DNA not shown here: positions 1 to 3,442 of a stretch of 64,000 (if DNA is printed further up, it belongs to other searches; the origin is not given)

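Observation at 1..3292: PLD (HKD) nuclease fused to an SNF2-family helicase, truncated at the window edge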

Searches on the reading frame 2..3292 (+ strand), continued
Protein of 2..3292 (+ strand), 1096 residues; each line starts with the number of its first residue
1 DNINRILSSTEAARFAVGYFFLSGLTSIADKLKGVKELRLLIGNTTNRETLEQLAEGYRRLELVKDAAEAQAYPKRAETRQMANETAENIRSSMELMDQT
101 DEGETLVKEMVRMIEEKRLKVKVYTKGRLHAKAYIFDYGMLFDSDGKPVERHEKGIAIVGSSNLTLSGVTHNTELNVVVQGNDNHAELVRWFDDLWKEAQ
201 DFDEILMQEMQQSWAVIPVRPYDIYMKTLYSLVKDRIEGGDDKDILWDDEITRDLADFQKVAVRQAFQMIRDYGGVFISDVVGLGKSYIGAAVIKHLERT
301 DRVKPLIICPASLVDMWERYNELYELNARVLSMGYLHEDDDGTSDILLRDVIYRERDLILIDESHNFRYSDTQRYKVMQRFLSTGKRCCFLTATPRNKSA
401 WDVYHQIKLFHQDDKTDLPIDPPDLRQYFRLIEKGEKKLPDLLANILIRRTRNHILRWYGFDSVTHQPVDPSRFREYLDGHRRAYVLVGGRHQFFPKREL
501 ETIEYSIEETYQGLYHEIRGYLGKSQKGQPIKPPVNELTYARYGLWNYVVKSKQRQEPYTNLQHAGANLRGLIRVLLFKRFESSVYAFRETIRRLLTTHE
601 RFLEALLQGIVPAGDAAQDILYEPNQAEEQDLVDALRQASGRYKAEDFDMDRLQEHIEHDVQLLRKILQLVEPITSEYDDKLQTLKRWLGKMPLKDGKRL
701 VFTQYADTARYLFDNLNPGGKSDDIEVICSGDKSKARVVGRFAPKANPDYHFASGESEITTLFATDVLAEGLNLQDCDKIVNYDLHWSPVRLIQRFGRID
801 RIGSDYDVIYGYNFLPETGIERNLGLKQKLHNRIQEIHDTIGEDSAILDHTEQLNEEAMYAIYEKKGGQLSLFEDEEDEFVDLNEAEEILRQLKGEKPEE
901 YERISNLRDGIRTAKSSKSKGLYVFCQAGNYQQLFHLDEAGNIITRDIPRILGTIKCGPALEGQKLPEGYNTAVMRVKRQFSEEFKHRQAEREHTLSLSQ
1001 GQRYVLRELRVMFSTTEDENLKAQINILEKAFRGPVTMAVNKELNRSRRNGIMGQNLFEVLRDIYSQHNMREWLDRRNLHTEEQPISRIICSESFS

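Call 74: get_annotated_region(hit=H10, flank=9000)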
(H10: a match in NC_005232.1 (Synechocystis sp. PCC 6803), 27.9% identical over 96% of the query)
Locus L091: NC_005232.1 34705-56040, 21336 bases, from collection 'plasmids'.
description: Synechocystis sp. PCC 6803 plasmid pSYSX, complete sequence
organism: Synechocystis sp. PCC 6803 (NCBI taxid 1148)
taxonomy: Bacteria; Cyanobacteriota; Cyanophyceae; Synechococcales; Merismopediaceae; Synechocystis; Synechocystis sp. PCC 6803
host: -; source: -; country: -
typing (MOB-suite, as given by PLSDB): non-mobilizable
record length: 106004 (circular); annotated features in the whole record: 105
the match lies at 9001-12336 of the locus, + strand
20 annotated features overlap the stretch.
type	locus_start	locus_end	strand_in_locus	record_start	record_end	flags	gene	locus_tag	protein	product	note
CDS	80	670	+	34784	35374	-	-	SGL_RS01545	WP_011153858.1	DUF305 domain-containing protein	-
CDS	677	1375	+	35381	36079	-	rppA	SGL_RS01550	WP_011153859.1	two-component system response regulator RppA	GO:0006355 - regulation of DNA-templated transcription [Evidence IEA]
CDS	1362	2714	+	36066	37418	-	rppB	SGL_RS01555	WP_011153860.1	two-component system sensor histidine kinase RppB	-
CDS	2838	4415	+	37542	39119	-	-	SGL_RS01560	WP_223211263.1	efflux RND transporter periplasmic adaptor subunit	GO:0006810 - transport [Evidence IEA]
CDS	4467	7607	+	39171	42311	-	-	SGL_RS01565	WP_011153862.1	CusA/CzcA family heavy metal efflux RND transporter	-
CDS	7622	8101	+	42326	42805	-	-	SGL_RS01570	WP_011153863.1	hypothetical protein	-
CDS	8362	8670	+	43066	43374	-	-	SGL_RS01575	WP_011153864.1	hypothetical protein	-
CDS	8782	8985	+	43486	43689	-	-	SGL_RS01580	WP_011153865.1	hypothetical protein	-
CDS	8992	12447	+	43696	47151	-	-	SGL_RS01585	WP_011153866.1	helicase-related protein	-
CDS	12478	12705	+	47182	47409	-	-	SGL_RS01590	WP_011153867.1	hypothetical protein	-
CDS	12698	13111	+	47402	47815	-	-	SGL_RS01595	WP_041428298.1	type II toxin-antitoxin system VapC family toxin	-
CDS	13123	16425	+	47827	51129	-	-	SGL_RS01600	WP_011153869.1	DNA methyltransferase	-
CDS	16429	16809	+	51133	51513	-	-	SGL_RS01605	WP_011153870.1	DUF2513 domain-containing protein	-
CDS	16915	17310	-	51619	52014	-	-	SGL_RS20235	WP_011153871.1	DUF6527 family protein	-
CDS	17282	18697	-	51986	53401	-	-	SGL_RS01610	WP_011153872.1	ThiF family adenylyltransferase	-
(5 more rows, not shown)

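Call 75: get_annotated_region(hit=H1, flank=9000)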
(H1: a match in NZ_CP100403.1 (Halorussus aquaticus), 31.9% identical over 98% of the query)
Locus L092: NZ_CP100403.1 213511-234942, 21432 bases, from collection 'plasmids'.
description: Halorussus aquaticus strain XZYJ18 plasmid unnamed2, complete sequence
organism: Halorussus aquaticus (NCBI taxid 2953748)
taxonomy: Archaea; Euryarchaeota; Halobacteria; Halobacteriales; Haladaptataceae; Halorussus; Halorussus aquaticus
host: -; source: cell culture,saline soil; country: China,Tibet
typing (MOB-suite, as given by PLSDB): non-mobilizable; mating-pair formation MPF_T
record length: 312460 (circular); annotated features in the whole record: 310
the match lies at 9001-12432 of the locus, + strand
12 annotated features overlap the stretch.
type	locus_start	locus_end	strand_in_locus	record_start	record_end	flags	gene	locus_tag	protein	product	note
CDS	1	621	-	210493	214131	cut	-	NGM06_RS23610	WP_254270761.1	UvrD-helicase domain-containing protein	-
CDS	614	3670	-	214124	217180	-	-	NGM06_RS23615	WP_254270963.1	PD-(D/E)XK nuclease family protein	-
CDS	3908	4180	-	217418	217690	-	-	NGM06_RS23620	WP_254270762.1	hypothetical protein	-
CDS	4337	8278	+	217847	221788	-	-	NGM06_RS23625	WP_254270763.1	DNA methyltransferase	GO:0006304 - DNA modification [Evidence IEA]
CDS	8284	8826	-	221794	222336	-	-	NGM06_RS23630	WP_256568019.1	hypothetical protein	-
CDS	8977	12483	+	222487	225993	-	-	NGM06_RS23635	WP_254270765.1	helicase-related protein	-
CDS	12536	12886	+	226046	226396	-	-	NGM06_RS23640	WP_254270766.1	hypothetical protein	-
CDS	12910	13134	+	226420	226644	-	-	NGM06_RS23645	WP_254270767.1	hypothetical protein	-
CDS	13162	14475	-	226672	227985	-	-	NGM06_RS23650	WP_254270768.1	McrC family protein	-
CDS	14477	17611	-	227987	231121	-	-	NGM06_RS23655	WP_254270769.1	AAA family ATPase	-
CDS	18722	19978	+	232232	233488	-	-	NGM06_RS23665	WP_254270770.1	orc1/cdc6 family replication initiation protein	-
CDS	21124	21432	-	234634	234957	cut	-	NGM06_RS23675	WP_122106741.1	hypothetical protein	-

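Call 76: predict_structure(alignment_id=A4)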
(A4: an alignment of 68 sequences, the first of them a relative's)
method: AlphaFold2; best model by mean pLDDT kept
length: 1111 residues; sequences in the alignment: 68
mean_pLDDT: 83.1   pTM: 0.75
mean pLDDT of the five models: 83.1, 82.4, 81.5, 80.3, 78.6
residues with pLDDT >= 90: 378; 70-90: 601; 50-70: 89; < 50: 43
segments of 3 or more residues with pLDDT < 50: 182-185, 256-260, 872-896, 1095-1097
pLDDT, mean of each block of 10 residues (from residue 1): 70 86 90 82 86 88 55 60 70 83 88 91 92 92 82 80 77 81 57 89 93 91 93 94 90 57 75 88 86 84 92 86 89 91 91 62 81 92 85 83 89 85 87 83 89 82 85 90 84 84 87 90 85 86 81 91 90 81 82 86 91 92 86 72 64 81 93 95 92 93 92 91 92 89 81 89 85 92 79 92 82 87 92 63 79 70 77 38 23 49 85 92 94 92 90 91 85 90 93 93 75 84 91 89 86 81 87 89 74 58 94 88
secondary structure, 60 per line:
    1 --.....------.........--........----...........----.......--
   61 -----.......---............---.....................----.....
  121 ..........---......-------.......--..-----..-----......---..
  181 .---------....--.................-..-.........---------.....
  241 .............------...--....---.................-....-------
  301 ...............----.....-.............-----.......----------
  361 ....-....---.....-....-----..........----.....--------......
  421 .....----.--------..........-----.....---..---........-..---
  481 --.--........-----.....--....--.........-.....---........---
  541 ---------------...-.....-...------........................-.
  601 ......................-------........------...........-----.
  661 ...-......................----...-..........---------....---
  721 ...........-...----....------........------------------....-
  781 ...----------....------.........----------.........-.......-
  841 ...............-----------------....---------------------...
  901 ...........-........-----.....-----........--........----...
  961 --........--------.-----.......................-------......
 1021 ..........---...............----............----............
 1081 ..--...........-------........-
elements in order (helices of 4 or more, strands of 3 or more residues): H14-22 E25-32 H37-47 E52-58 H66-72 H76-87 H91-111 H116-130 E134-139 E147-153 E170-175 E191-194 H197-213 H218-226 H236-253 H265-268 H272-288 E290-293 H301-315 E320-324 H326-338 E344-347 H361-364 H366-369 E373-377 H379-382 H388-397 E402-406 H415-425 H440-448 H454-458 H467-474 H486-493 E499-503 E506-509 E512-520 H522-526 H530-537 H560-563 H575-598 H600-622 H630-637 H644-654 H665-686 H695-704 E714-717 H721-731 E740-743 H750-757 E776-779 E794-797 H804-812 E823-831 H833-839 H841-855 H873-876 H898-911 H913-920 E926-930 E936-943 E946-953 E958-960 H963-970 H985-1007 H1015-1030 H1034-1048 H1053-1064 H1069-1082 H1085-1095 E1103-1110

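Call 78: fold_search(model_id=the predicted structure, library=pdb)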
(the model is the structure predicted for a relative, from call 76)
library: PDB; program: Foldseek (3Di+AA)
matches with E <= 10: 1621; with E <= 0.001: 554
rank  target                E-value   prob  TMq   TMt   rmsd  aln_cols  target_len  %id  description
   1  9ca7_A                4.7e-16  1.00  0.28  0.41  32.7       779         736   15  Cryo-EM structure of human SRCAP-nucleosome complex in the fully-engaged state (composite structure) (released 2025-06-18)
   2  8spg                  4.1e-15  1.00  0.26  0.33  22.2      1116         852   13  Crystal structure of N-terminally truncated Escherichia coli RapA in complex with MgADP (released 2024-07-03)
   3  9b1d_A                5.8e-15  1.00  0.30  0.45  29.9       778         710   14  Cryo-EM structure of native SWR1 bound to DNA (composite structure) (released 2024-10-09)
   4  6l8o                  1.2e-14  1.00  0.18  0.23  24.1       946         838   15  Crystal structure of the K. lactis Rad5 (Hg-derivative) (released 2020-11-11)
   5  8so8                  1.7e-14  1.00  0.25  0.31  23.3      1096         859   14  Crystal structure of an N-terminally truncated variant of Escherichia coli RapA (released 2024-07-03)
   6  9cab_A                1.8e-14  1.00  0.26  0.40  33.1       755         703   15  Cryo-EM structure of human SRCAP-nucleosome complex in the encounter state (composite structure) (released 2025-06-18)
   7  7oob_b                2.4e-14  1.00  0.31  0.63   7.7       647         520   12  Pol II-CSB-CSA-DDB1-UVSSA-ADPBeF3 (Structure2) (released 2021-10-13)
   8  9n6h_K                2.4e-14  1.00  0.31  0.42  18.9       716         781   14  2.54 A S.cerevisiae Chd1[L886G/L889G/L891G]-nucleosome 1:1 complex (released 2025-06-11)
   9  7oop_b                3.0e-14  1.00  0.30  0.60   8.7       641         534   13  Pol II-CSB-CSA-DDB1-UVSSA-PAF-SPT6 (Structure 3) (released 2021-10-06)
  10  6gej_M                3.3e-14  1.00  0.30  0.46  29.8       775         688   14  Chromatin remodeller-nucleosome complex at 3.6 A resolution. (released 2018-10-17)
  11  6l8n                  3.4e-14  1.00  0.18  0.23  24.0       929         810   13  Crystal structure of the K. lactis Rad5 (released 2020-11-11)
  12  8x19_I                4.1e-14  1.00  0.31  0.39  27.4       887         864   13  Structure of nucleosome-bound SRCAP-C in the ADP-BeFx-bound state (released 2024-03-06)
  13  6bog_A                4.6e-14  1.00  0.24  0.27  25.7      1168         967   14  Crystal structure of RapA, a Swi2/Snf2 protein that recycles RNA polymerase during transcription (released 2017-12-13)
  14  9jo5_K                4.8e-14  1.00  0.28  0.47  15.6       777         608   13  Structure of isw1-nucleosome complex in ADP-B state (released 2025-04-09)
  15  9bz0_b                5.0e-14  1.00  0.30  0.52  15.8       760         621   13  Structure of an STK19-containing TC-NER complex (released 2024-12-25)
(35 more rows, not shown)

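Call 82: search_solved_structures(query=A4, max_evalue=0.1)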
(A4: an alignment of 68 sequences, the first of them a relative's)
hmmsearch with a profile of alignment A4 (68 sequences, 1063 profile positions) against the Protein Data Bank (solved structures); distinct sequences matched with E-value up to 0.1: 218 (the best 60 are shown).
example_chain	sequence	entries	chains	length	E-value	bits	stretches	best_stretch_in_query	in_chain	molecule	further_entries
8so8_A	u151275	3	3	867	3.7e-27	98.1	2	281-495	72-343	RNA polymerase-associated protein RapA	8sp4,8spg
6bog_A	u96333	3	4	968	6e-27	97.4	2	281-426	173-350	RNA polymerase-associated protein RapA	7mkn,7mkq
7m8e_F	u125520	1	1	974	6.2e-27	97.3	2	281-426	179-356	RNA polymerase-associated protein RapA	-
4s20_K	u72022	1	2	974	8.9e-27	96.8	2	281-427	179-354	RNA polymerase-associated protein RapA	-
1z63_A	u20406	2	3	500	2e-25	92.3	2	247-471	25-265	Helicase of the snf2/rad54 family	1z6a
8t0l_F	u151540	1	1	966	1.3e-24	89.6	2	281-419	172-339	RNA polymerase-associated protein RapA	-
5jxr_A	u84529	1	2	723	4.4e-23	84.6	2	256-470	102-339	Chromatin-remodeling complex ATPase-like protein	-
7otq_K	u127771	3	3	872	8.3e-23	83.7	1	246-469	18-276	Chromodomain-helicase-DNA-binding protein 1-like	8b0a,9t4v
7epu_B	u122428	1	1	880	9.2e-23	83.5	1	246-469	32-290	Chromodomain-helicase-DNA-binding protein 1-like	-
6pwf_K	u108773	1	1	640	9.2e-23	83.5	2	261-470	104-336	chromatin remodeling factor ISWI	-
7enn_K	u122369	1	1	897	1.2e-22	83.1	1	246-469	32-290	Chromodomain-helicase-DNA-binding protein 1-like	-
6iro_L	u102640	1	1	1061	1.5e-20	76.2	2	255-464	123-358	ISWI chromatin-remodeling complex ATPase ISW1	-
6jyl_K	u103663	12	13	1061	1.5e-20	76.1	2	255-464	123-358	ISWI chromatin-remodeling complex ATPase ISW1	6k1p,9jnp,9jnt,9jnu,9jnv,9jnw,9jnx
7x3t_V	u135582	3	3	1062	1.5e-20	76.1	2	255-464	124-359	ISWI chromatin-remodeling complex ATPase ISW1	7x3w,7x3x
9lj2_K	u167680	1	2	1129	1.8e-20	75.9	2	255-464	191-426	ISWI chromatin-remodeling complex ATPase ISW1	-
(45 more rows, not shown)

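Call 88: get_annotated_region(hit=H3, flank=8000)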
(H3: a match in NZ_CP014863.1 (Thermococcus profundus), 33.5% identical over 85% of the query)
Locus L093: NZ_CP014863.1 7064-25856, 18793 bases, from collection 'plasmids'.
description: Thermococcus profundus strain DT 5432 plasmid unnamed, complete sequence
organism: Thermococcus profundus (NCBI taxid 49899)
taxonomy: Archaea; Euryarchaeota; Thermococci; Thermococcales; Thermococcaceae; Thermococcus; Thermococcus profundus
host: -; source: -; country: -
typing (MOB-suite, as given by PLSDB): non-mobilizable
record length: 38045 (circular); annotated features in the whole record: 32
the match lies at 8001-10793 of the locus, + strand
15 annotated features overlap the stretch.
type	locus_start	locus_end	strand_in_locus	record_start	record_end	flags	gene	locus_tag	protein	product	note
CDS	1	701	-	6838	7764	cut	-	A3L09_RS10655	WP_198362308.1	hypothetical protein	-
CDS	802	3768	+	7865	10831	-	-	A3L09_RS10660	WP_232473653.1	DNA methyltransferase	-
CDS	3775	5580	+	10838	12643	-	-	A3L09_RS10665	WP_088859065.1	hypothetical protein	-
CDS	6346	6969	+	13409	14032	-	-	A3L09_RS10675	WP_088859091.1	hypothetical protein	-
CDS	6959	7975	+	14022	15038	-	-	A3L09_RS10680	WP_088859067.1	nucleotidyl transferase AbiEii/AbiGii toxin family protein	-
CDS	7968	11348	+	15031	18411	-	-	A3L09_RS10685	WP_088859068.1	helicase-related protein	-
CDS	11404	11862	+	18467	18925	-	-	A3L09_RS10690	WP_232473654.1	DUF365 domain-containing protein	-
CDS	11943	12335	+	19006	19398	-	-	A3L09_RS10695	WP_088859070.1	hypothetical protein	-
CDS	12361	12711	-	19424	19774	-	-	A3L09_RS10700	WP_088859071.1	hypothetical protein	-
CDS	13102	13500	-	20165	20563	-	-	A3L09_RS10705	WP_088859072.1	hypothetical protein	-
CDS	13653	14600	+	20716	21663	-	-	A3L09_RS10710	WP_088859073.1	MarR family transcriptional regulator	GO:0006355 - regulation of DNA-templated transcription [Evidence IEA]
CDS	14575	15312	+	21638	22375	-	-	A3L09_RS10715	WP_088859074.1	hypothetical protein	-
CDS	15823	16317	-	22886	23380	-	-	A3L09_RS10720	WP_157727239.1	hypothetical protein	-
CDS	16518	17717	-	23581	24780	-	-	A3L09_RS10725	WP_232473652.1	AAA family ATPase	-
CDS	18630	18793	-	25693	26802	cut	-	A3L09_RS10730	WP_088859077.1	hypothetical protein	-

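Call 89: get_annotated_region(hit=H6, flank=8000)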
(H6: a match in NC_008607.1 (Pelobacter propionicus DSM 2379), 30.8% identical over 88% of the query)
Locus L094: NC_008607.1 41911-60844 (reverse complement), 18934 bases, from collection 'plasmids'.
description: Pelobacter propionicus DSM 2379 plasmid pPRO1, complete sequence
organism: Pelobacter propionicus DSM 2379 (NCBI taxid 338966)
taxonomy: Bacteria; Thermodesulfobacteriota; Desulfuromonadia; Desulfuromonadales; Desulfuromonadaceae; Pelobacter; Pelobacter propionicus; Pelobacter propionicus DSM 2379
host: -; source: -; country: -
typing (MOB-suite, as given by PLSDB): non-mobilizable; replicon rep_cluster_1677; mating-pair formation MPF_F
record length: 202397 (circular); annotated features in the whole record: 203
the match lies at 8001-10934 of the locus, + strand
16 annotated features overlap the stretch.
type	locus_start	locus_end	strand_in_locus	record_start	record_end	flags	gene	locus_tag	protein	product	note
CDS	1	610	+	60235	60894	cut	-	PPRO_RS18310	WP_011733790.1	metal-dependent transcriptional regulator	-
CDS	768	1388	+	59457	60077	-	-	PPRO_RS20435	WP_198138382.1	DUF1007 family protein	-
CDS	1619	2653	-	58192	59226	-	-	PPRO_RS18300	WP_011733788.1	IS630 family transposase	-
CDS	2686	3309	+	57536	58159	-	-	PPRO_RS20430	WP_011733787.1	high-affinity nickel-transporter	-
CDS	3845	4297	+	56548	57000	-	-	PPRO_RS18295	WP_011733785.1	hypothetical protein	-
CDS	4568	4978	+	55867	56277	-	-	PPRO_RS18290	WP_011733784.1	hypothetical protein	-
CDS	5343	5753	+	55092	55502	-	bamE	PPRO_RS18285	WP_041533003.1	outer membrane protein assembly factor BamE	-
CDS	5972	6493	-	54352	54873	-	-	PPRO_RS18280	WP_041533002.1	DUF2846 domain-containing protein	-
CDS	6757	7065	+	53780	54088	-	-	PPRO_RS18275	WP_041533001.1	helix-turn-helix domain-containing protein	-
CDS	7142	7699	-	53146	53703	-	-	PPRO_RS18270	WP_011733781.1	recombinase family protein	GO:0006310 - DNA recombination [Evidence IEA]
CDS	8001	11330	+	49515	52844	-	-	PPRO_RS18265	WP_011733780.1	helicase-related protein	-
CDS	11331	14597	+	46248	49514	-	-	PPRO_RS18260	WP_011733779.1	DNA methyltransferase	-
CDS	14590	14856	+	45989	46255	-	-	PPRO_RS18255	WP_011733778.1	hypothetical protein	-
CDS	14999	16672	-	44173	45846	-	-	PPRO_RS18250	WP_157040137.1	hypothetical protein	-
CDS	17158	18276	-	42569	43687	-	-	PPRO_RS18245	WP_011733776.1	XRE family transcriptional regulator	-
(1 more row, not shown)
